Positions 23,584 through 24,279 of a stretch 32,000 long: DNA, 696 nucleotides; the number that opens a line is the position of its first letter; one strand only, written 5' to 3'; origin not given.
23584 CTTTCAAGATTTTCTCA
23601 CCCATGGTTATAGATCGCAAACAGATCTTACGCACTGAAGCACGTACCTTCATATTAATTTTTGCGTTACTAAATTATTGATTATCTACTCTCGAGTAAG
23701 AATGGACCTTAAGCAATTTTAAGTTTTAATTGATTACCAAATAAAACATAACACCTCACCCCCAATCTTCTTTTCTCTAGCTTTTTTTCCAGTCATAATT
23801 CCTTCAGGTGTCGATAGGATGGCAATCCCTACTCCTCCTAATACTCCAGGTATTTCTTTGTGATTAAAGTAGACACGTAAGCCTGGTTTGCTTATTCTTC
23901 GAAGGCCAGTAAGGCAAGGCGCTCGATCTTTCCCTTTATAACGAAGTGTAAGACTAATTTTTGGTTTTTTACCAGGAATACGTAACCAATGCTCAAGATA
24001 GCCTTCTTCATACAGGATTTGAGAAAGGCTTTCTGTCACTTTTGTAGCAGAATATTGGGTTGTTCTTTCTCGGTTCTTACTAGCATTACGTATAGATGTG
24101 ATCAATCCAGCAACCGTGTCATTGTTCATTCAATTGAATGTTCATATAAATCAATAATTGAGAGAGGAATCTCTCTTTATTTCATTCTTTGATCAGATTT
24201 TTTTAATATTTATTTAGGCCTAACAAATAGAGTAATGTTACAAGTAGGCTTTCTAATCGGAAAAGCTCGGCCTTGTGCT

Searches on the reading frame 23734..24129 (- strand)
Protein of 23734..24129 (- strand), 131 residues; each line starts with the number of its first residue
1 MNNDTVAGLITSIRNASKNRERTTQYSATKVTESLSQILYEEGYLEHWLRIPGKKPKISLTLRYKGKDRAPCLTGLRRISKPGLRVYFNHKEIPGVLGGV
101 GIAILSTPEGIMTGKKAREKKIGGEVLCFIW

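Call 6: find_encoding_contigs(protein=window:23734-24129:-, flank=3000, max_places=6)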
Protein window:23734-24129:- (131 aa): 23 contigs read that carry it; 6 places shown.
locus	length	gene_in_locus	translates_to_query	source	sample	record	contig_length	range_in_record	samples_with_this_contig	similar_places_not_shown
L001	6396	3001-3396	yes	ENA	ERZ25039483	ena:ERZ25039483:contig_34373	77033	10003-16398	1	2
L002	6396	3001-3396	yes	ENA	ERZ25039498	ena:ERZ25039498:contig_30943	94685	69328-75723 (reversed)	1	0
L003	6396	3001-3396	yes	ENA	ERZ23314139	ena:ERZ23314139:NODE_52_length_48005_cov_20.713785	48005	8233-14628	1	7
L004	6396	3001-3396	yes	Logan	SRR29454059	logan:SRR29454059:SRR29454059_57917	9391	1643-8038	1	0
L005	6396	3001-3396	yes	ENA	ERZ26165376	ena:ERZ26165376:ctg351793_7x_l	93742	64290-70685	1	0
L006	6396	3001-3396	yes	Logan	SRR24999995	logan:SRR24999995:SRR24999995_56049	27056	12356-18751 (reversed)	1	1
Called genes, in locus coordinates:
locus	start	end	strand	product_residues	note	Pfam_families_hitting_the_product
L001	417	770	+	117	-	PF01245:Ribosomal_L19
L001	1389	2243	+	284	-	PF00181:Ribosomal_L2_N, PF03947:Ribosomal_L2_C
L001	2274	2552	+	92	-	PF00203:Ribosomal_S19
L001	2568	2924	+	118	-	PF00237:Ribosomal_L22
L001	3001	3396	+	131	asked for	PF00410:Ribosomal_S8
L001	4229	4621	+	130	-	PF00411:Ribosomal_S11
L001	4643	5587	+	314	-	PF01193:RNA_pol_L, PF01000:RNA_pol_A_bac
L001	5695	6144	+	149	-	PF00380:Ribosomal_S9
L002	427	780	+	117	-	PF01245:Ribosomal_L19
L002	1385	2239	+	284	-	PF00181:Ribosomal_L2_N, PF03947:Ribosomal_L2_C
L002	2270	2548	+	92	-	PF00203:Ribosomal_S19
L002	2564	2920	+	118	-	PF00237:Ribosomal_L22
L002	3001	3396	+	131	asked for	PF00410:Ribosomal_S8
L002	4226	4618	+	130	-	PF00411:Ribosomal_S11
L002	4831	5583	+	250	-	PF01000:RNA_pol_A_bac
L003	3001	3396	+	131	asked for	PF00410:Ribosomal_S8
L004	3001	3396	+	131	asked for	PF00410:Ribosomal_S8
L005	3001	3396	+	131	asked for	PF00410:Ribosomal_S8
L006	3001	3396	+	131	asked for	PF00410:Ribosomal_S8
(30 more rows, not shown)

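Call 7: list_cluster_members(proteins=[window:23734-24129:-, window:21543-22487:-, window:22509-22901:-, window:18971-20539:+])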
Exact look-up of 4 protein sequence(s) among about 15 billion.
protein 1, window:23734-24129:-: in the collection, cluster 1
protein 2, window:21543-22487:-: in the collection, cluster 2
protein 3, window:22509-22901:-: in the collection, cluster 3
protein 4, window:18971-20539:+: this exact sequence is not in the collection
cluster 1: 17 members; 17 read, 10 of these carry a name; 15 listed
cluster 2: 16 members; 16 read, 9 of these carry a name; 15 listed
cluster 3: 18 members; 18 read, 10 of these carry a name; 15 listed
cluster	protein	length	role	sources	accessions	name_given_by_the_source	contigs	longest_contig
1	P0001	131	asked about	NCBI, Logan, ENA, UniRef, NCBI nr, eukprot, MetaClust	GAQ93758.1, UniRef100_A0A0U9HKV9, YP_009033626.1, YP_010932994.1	ribosomal protein S8 (chloroplast) [Klebsormidium nitens] | Small ribosomal subunit protein uS8c n=3 Tax=Klebsormidium TaxID=3174 ... | ribosomal protein S8 [Klebsormidium flaccidum]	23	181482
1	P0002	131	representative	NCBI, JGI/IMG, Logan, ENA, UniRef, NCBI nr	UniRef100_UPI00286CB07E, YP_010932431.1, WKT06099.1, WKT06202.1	ribosomal protein S8 n=1 Tax=Interfilum massjukiae TaxID=519236 RepID=UPI00286CB07E | ribosomal protein S8 [Interfilum massjukiae]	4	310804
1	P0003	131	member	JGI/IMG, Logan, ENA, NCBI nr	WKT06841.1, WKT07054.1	small subunit ribosomal protein S8 | ribosomal protein S8 [Klebsormidium flaccidum]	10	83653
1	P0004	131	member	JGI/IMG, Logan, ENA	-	small subunit ribosomal protein S8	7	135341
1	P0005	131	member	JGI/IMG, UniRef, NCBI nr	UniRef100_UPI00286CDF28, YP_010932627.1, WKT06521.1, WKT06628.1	small subunit ribosomal protein S8 | ribosomal protein S8 n=1 Tax=Klebsormidium dissectum TaxID=329816 RepID=UPI00286CDF28 | ribosomal protein S8 [Klebsormidium dissectum]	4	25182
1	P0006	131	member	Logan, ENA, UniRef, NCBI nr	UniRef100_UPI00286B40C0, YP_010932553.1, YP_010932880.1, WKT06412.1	ribosomal protein S8 n=1 Tax=Klebsormidium crenulatum TaxID=424406 RepID=UPI00286B40C0 | ribosomal protein S8 [Klebsormidium crenulatum]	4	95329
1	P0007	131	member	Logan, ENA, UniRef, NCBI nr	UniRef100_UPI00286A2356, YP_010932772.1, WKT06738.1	ribosomal protein S8 n=1 Tax=Klebsormidium elegans TaxID=424407 RepID=UPI00286A2356 | ribosomal protein S8 [Klebsormidium elegans]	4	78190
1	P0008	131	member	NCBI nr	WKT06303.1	ribosomal protein S8 [Interfilum sp. SAG 2147]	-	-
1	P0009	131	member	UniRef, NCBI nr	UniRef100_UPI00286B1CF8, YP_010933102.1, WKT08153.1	ribosomal protein S8 n=1 Tax=Klebsormidium subtilissimum TaxID=184584 RepID=UPI00286B1CF8 | ribosomal protein S8 [Klebsormidium subtilissimum]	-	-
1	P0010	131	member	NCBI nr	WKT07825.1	ribosomal protein S8 [Klebsormidium sp. TAA2-JRJ3pt]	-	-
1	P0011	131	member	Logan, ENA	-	-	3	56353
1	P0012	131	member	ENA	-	-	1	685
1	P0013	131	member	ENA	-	-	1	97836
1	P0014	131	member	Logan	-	-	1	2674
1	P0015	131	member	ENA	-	-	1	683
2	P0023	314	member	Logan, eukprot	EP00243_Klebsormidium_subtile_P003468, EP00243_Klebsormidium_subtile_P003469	TRINITY_DN1687_c0_g1_i1.p1 TRINITY_DN1687_c0_g1~~TRINITY_DN1687_c0_g1_i1.p1 ORF ...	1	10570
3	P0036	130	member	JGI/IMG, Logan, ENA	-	small subunit ribosomal protein S11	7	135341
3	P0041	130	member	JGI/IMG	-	-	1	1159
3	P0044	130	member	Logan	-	-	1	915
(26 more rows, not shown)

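Call 20: find_encoding_contigs(protein=P0002, flank=2500, max_places=3)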
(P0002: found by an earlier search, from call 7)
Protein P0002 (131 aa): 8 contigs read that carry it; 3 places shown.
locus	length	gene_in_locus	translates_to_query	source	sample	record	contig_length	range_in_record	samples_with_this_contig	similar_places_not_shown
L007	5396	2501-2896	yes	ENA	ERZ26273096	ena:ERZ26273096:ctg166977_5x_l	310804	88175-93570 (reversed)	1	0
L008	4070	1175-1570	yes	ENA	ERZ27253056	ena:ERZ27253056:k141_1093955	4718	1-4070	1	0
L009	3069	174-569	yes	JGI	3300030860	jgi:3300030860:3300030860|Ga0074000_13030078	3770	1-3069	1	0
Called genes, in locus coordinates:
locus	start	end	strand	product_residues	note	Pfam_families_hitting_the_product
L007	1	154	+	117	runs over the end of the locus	PF01245:Ribosomal_L19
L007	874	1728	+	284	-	PF00181:Ribosomal_L2_N, PF03947:Ribosomal_L2_C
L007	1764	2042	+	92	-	PF00203:Ribosomal_S19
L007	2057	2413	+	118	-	PF00237:Ribosomal_L22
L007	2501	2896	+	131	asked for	PF00410:Ribosomal_S8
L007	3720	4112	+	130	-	PF00411:Ribosomal_S11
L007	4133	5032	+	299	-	PF01193:RNA_pol_L, PF01000:RNA_pol_A_bac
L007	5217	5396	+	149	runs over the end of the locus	PF00380:Ribosomal_S9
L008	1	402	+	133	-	?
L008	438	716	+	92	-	PF00203:Ribosomal_S19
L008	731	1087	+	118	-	PF00237:Ribosomal_L22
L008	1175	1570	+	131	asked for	PF00410:Ribosomal_S8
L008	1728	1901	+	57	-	-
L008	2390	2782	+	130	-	PF00411:Ribosomal_S11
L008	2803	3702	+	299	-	PF01193:RNA_pol_L, PF01000:RNA_pol_A_bac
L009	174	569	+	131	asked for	PF00410:Ribosomal_S8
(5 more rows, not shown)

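Call 21: find_encoding_contigs(protein=P0006, flank=2500, max_places=3)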
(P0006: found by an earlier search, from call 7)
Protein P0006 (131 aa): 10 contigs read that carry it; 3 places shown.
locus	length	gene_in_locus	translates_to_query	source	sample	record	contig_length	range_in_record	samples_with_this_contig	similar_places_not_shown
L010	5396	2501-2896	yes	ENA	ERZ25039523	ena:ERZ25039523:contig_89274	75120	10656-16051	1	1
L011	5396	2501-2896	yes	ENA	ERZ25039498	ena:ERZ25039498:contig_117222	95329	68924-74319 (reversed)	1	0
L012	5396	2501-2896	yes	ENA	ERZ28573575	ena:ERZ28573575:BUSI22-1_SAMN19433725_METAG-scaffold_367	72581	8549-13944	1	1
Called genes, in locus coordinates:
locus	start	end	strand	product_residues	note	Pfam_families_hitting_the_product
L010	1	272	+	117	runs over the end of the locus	PF01245:Ribosomal_L19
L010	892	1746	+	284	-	PF00181:Ribosomal_L2_N, PF03947:Ribosomal_L2_C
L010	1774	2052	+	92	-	PF00203:Ribosomal_S19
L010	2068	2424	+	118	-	PF00237:Ribosomal_L22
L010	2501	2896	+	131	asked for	PF00410:Ribosomal_S8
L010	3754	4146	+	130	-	PF00411:Ribosomal_S11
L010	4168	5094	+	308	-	PF01193:RNA_pol_L, PF01000:RNA_pol_A_bac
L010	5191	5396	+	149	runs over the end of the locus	PF00380:Ribosomal_S9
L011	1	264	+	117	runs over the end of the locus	PF01245:Ribosomal_L19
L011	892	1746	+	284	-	PF00181:Ribosomal_L2_N, PF03947:Ribosomal_L2_C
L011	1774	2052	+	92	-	PF00203:Ribosomal_S19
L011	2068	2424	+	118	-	PF00237:Ribosomal_L22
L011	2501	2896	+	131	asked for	PF00410:Ribosomal_S8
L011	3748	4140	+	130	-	PF00411:Ribosomal_S11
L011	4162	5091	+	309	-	PF01193:RNA_pol_L, PF01000:RNA_pol_A_bac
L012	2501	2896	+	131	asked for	PF00410:Ribosomal_S8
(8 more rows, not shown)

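Call 22: find_encoding_contigs(protein=P0007, flank=2500, max_places=3)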
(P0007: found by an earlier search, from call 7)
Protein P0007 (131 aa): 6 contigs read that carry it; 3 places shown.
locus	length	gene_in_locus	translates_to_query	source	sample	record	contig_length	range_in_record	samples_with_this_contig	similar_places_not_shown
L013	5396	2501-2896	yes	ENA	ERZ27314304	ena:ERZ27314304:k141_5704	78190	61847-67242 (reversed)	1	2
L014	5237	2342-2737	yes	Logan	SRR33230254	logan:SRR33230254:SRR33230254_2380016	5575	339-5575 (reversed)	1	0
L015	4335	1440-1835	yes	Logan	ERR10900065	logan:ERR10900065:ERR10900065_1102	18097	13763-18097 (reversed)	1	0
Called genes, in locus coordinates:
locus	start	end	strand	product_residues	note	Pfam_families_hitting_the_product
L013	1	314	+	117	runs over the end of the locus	PF01245:Ribosomal_L19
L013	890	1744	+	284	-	PF00181:Ribosomal_L2_N, PF03947:Ribosomal_L2_C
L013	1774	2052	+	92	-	PF00203:Ribosomal_S19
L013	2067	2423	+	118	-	PF00237:Ribosomal_L22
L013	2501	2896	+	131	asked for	PF00410:Ribosomal_S8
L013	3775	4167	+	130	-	PF00411:Ribosomal_S11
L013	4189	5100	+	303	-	PF01193:RNA_pol_L, PF01000:RNA_pol_A_bac (weak)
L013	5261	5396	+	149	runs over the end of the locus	PF00380:Ribosomal_S9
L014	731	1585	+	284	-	PF00181:Ribosomal_L2_N, PF03947:Ribosomal_L2_C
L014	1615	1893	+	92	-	PF00203:Ribosomal_S19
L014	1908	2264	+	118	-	PF00237:Ribosomal_L22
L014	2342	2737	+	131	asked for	PF00410:Ribosomal_S8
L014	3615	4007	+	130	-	PF00411:Ribosomal_S11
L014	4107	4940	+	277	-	PF01193:RNA_pol_L, PF01000:RNA_pol_A_bac (weak)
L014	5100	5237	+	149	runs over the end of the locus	PF00380:Ribosomal_S9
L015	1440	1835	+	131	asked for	PF00410:Ribosomal_S8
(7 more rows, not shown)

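Call 47: find_encoding_contigs(protein=P0023, flank=3000, max_places=5)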
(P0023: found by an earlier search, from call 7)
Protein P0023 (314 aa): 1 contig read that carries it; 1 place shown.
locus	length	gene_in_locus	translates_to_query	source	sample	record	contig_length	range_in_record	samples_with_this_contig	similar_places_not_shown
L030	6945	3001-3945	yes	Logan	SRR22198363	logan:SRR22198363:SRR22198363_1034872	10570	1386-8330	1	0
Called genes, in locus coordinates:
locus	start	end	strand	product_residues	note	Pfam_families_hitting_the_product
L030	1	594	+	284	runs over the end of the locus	PF00181:Ribosomal_L2_N, PF03947:Ribosomal_L2_C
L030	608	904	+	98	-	PF00203:Ribosomal_S19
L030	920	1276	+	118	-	PF00237:Ribosomal_L22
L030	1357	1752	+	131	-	PF00410:Ribosomal_S8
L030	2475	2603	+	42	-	-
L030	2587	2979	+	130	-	PF00411:Ribosomal_S11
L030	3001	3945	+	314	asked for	PF01193:RNA_pol_L, PF01000:RNA_pol_A_bac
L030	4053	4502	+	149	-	PF00380:Ribosomal_S9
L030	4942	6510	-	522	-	PF00148:Oxidored_nitro, PF08369:PCP_red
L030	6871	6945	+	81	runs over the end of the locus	PF00137:ATP-synt_C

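Call 57: find_encoding_contigs(protein=P0014, flank=2500, max_places=5)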
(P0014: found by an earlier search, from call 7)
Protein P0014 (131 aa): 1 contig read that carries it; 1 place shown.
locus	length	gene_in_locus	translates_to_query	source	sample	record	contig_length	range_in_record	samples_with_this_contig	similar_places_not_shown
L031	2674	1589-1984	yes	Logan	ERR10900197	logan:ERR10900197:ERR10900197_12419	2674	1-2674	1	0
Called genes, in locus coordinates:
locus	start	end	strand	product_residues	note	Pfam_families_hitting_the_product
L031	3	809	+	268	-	?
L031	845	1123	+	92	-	PF00203:Ribosomal_S19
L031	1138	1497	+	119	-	PF00237:Ribosomal_L22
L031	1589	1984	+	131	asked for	PF00410:Ribosomal_S8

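Call 58: find_encoding_contigs(protein=P0044, flank=1500, max_places=5)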
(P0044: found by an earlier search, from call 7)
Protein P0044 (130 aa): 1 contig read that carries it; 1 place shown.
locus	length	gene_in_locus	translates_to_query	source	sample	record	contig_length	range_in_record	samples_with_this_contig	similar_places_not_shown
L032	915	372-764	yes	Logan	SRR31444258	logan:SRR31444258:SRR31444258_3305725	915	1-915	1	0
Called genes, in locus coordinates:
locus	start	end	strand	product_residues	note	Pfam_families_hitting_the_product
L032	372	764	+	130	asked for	PF00411:Ribosomal_S11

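Call 60: find_encoding_contigs(protein=P0041, flank=1500, max_places=5)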
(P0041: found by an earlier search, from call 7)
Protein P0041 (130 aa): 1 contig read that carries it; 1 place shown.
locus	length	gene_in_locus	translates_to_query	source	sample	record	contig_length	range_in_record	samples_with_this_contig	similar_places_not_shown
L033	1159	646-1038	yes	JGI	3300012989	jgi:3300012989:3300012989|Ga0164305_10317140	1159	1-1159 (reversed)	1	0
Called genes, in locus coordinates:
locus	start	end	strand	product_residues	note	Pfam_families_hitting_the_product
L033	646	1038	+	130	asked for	PF00411:Ribosomal_S11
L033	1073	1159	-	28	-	?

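Call 74: find_encoding_contigs(protein=P0036, flank=1500, max_places=10)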
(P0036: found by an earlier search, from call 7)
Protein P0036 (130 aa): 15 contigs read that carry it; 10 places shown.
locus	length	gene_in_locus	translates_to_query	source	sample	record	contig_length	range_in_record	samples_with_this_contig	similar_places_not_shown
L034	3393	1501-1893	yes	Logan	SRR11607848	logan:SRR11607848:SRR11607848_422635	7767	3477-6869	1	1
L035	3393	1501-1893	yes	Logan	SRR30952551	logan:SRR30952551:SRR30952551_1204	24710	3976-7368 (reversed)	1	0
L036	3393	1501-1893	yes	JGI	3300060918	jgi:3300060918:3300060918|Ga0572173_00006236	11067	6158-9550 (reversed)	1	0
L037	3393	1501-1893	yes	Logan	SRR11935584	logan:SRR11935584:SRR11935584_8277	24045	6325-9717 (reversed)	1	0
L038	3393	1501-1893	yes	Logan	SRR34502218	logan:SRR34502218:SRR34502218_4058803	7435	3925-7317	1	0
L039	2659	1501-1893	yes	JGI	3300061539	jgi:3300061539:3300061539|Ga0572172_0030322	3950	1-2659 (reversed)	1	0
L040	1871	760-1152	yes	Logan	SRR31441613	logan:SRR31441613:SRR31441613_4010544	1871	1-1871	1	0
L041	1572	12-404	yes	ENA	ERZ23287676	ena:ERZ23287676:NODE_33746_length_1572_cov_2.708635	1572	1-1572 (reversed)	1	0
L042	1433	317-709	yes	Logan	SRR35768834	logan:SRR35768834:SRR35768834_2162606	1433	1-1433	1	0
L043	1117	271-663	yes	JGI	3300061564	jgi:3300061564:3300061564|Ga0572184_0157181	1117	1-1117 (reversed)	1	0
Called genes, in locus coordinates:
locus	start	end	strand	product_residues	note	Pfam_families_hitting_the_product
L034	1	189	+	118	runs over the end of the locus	PF00237:Ribosomal_L22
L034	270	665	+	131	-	PF00410:Ribosomal_S8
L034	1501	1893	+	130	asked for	PF00411:Ribosomal_S11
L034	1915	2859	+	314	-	PF01193:RNA_pol_L, PF01000:RNA_pol_A_bac (weak)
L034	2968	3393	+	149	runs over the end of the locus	PF00380:Ribosomal_S9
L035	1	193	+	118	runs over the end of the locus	PF00237:Ribosomal_L22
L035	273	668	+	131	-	PF00410:Ribosomal_S8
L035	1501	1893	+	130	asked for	PF00411:Ribosomal_S11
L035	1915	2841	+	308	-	PF01193:RNA_pol_L, PF01000:RNA_pol_A_bac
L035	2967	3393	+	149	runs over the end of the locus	PF00380:Ribosomal_S9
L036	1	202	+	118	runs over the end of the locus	PF00237:Ribosomal_L22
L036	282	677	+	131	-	PF00410:Ribosomal_S8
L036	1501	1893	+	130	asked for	PF00411:Ribosomal_S11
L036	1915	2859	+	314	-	PF01193:RNA_pol_L, PF01000:RNA_pol_A_bac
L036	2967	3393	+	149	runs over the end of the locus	PF00380:Ribosomal_S9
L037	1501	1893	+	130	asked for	PF00411:Ribosomal_S11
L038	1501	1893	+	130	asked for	PF00411:Ribosomal_S11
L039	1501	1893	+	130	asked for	PF00411:Ribosomal_S11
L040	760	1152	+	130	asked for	PF00411:Ribosomal_S11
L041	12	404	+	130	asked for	PF00411:Ribosomal_S11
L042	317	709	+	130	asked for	PF00411:Ribosomal_S11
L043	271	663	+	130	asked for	PF00411:Ribosomal_S11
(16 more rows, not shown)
